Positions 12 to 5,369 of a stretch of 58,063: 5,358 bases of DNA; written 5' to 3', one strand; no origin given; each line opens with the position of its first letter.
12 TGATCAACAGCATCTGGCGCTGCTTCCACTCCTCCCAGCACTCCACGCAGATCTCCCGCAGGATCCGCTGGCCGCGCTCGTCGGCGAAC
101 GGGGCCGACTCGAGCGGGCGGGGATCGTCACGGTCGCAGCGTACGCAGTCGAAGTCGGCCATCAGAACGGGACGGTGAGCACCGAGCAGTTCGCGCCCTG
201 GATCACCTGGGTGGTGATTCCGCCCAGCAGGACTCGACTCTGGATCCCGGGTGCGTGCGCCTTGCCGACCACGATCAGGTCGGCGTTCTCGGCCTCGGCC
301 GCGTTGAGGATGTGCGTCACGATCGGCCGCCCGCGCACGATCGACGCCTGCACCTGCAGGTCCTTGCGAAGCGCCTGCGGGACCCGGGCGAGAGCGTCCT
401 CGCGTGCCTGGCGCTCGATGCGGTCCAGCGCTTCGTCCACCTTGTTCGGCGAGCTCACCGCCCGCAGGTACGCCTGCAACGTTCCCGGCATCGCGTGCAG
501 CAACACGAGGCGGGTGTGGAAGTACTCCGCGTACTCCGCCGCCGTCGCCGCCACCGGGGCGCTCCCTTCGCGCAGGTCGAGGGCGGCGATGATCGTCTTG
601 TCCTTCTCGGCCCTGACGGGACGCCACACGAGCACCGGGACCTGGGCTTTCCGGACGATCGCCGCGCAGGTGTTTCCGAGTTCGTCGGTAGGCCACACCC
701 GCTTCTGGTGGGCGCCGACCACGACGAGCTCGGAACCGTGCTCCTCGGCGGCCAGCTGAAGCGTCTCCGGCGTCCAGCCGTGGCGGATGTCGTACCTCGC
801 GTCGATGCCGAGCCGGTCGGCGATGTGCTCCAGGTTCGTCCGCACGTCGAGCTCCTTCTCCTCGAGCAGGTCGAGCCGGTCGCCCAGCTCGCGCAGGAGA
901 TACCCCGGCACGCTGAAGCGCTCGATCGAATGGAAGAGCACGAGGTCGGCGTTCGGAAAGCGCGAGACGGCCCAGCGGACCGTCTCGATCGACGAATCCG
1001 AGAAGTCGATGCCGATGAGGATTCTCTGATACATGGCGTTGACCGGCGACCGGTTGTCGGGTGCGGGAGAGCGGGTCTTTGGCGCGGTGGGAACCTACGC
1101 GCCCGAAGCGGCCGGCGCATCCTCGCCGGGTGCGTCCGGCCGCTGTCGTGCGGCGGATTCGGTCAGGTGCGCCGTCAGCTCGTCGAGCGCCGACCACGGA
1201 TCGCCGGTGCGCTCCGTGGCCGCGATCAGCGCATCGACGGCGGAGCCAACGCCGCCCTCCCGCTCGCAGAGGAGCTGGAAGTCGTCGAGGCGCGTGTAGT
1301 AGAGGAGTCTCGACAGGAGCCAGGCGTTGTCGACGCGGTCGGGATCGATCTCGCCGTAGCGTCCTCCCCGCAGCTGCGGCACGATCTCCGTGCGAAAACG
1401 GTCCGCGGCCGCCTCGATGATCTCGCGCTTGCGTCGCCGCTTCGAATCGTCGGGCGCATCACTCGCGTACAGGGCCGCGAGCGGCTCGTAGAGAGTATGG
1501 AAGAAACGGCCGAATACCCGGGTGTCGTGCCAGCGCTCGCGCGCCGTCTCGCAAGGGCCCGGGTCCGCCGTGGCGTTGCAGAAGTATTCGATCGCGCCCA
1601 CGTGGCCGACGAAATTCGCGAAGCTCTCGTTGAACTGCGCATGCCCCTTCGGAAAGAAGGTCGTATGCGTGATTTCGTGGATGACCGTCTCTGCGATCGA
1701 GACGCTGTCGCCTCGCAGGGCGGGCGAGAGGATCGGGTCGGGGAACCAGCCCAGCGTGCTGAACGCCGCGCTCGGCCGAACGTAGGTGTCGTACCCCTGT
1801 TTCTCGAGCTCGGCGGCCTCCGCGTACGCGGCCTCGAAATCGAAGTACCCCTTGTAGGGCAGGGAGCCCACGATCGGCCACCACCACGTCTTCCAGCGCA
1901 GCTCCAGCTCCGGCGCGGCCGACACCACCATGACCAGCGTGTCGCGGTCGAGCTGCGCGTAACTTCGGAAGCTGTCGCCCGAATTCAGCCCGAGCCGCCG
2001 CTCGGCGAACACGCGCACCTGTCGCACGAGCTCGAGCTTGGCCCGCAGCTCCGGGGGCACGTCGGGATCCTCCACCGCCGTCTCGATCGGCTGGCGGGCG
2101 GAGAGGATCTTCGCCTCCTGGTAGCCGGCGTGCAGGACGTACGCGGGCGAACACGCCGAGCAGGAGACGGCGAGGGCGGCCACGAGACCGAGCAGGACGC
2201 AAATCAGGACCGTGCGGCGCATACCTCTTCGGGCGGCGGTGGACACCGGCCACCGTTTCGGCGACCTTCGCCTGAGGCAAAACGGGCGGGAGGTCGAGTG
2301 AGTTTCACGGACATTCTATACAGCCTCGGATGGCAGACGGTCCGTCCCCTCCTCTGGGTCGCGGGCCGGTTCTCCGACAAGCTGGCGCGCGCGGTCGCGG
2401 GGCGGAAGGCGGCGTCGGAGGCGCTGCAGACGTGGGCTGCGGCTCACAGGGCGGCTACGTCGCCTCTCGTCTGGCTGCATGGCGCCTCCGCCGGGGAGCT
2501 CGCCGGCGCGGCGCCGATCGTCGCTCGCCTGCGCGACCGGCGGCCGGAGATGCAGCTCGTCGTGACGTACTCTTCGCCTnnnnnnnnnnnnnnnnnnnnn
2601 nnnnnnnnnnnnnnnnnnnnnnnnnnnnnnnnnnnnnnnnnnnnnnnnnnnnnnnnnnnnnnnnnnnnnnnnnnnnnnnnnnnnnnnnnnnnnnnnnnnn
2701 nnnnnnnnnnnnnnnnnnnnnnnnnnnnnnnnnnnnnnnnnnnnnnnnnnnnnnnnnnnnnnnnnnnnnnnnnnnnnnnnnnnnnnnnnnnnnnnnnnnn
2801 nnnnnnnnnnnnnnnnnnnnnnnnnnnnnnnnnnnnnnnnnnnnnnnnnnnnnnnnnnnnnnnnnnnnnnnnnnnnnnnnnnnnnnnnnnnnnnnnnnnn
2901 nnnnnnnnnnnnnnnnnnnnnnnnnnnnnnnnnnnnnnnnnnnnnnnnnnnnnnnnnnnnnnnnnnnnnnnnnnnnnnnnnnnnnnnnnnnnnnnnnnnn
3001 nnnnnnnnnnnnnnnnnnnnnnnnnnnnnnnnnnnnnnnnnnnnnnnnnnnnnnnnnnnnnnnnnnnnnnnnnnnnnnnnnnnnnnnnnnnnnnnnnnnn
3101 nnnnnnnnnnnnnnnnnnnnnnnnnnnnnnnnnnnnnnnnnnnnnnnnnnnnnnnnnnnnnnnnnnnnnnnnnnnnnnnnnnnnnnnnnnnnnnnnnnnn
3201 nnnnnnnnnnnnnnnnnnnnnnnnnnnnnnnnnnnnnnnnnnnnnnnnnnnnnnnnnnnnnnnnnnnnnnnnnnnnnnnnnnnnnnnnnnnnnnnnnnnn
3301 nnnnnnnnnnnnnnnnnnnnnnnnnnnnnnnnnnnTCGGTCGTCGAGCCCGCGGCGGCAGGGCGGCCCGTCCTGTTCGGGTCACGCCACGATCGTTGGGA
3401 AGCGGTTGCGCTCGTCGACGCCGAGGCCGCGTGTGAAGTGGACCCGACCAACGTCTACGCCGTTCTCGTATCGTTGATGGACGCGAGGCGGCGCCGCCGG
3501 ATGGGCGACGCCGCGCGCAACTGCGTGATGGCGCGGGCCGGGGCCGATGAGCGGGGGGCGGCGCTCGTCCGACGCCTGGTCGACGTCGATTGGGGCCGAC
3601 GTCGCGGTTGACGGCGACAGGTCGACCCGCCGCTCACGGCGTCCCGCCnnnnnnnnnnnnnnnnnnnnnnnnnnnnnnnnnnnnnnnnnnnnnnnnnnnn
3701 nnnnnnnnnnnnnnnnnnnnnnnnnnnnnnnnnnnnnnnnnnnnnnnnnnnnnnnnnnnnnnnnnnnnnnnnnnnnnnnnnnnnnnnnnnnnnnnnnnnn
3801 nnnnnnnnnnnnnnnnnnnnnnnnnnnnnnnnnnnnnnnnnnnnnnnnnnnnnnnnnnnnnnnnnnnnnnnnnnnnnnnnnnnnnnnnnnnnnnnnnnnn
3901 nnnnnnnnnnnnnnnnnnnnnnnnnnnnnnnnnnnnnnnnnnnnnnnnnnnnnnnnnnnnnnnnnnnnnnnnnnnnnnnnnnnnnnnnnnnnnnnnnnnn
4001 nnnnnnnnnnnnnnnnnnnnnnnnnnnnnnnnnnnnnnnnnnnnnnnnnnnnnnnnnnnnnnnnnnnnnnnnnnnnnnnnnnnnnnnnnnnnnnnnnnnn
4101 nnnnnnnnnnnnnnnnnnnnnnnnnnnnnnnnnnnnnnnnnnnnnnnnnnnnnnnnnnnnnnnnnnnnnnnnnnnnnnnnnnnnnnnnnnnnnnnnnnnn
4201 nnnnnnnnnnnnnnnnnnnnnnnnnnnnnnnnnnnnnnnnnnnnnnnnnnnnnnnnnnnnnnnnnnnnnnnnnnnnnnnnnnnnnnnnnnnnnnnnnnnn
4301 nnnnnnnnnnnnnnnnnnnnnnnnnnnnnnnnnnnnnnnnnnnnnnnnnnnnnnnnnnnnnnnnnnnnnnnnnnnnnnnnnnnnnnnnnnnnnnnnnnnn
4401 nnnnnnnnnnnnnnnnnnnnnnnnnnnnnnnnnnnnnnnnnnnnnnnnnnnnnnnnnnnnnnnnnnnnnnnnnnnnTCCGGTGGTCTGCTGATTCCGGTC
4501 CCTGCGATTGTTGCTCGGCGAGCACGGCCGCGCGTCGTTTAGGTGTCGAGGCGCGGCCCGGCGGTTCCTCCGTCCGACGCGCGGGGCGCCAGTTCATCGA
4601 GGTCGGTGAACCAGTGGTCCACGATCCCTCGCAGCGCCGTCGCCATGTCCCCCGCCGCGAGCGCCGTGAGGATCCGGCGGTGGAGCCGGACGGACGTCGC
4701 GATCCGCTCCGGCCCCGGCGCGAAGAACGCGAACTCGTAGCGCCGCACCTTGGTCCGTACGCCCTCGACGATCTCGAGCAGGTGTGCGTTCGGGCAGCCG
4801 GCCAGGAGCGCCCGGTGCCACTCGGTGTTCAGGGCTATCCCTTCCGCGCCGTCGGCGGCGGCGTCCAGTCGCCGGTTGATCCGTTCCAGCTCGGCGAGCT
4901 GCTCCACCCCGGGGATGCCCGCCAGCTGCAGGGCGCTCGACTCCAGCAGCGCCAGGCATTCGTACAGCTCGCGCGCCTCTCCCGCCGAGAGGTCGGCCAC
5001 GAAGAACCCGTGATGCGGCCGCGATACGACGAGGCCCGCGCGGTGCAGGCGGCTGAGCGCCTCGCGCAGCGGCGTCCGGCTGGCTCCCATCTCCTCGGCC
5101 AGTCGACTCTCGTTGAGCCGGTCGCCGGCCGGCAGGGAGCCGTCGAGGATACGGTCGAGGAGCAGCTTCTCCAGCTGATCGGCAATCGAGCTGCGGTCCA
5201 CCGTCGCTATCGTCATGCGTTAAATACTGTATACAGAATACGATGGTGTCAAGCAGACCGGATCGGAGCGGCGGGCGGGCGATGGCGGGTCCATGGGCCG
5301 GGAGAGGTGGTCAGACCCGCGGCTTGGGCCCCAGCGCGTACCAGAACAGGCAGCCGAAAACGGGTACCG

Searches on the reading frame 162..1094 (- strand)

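Call 18: search_protein_families(library=pfam, proteins=[window:162-1094:-], max_evalue=0.001)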
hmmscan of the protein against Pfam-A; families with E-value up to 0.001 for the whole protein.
window:162-1094:- (310 aa): 1 family
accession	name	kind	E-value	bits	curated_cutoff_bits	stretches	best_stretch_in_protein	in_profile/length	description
PF00582.32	Usp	-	9.6e-38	130.3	24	2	21-157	1-140/141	Universal stress protein family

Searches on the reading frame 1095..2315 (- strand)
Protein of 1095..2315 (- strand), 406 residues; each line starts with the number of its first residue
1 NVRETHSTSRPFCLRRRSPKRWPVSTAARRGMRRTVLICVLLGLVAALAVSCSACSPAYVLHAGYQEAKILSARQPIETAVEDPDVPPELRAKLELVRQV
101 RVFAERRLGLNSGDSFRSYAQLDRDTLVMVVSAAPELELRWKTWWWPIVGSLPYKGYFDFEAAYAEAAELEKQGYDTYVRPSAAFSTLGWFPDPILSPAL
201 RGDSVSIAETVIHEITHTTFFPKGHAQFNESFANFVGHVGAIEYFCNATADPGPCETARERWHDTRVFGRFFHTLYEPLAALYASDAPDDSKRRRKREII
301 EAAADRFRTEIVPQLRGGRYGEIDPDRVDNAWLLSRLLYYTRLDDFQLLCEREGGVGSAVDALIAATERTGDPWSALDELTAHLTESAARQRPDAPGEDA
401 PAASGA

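Call 18: search_protein_families(library=pfam, proteins=[window:1095-2315:-], max_evalue=0.001)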
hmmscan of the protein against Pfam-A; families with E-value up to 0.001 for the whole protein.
window:1095-2315:- (406 aa): 1 family
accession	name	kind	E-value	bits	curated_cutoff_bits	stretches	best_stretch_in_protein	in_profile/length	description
PF10023.15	Aminopep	-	1.7e-85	287.7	25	1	58-355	1-298/322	Putative aminopeptidase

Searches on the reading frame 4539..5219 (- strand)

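Call 18: search_protein_families(library=pfam, proteins=[window:4539-5219:-], max_evalue=0.001)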
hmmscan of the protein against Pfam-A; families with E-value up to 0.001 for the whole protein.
window:4539-5219:- (226 aa): 2 families
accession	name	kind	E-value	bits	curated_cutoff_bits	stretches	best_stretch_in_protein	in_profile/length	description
PF07729.17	FCD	-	1e-19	71.6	24.3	1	84-202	1-122/125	FCD domain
PF00392.27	GntR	-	4.2e-18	65.2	27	1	13-74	2-64/64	Bacterial regulatory proteins, gntR family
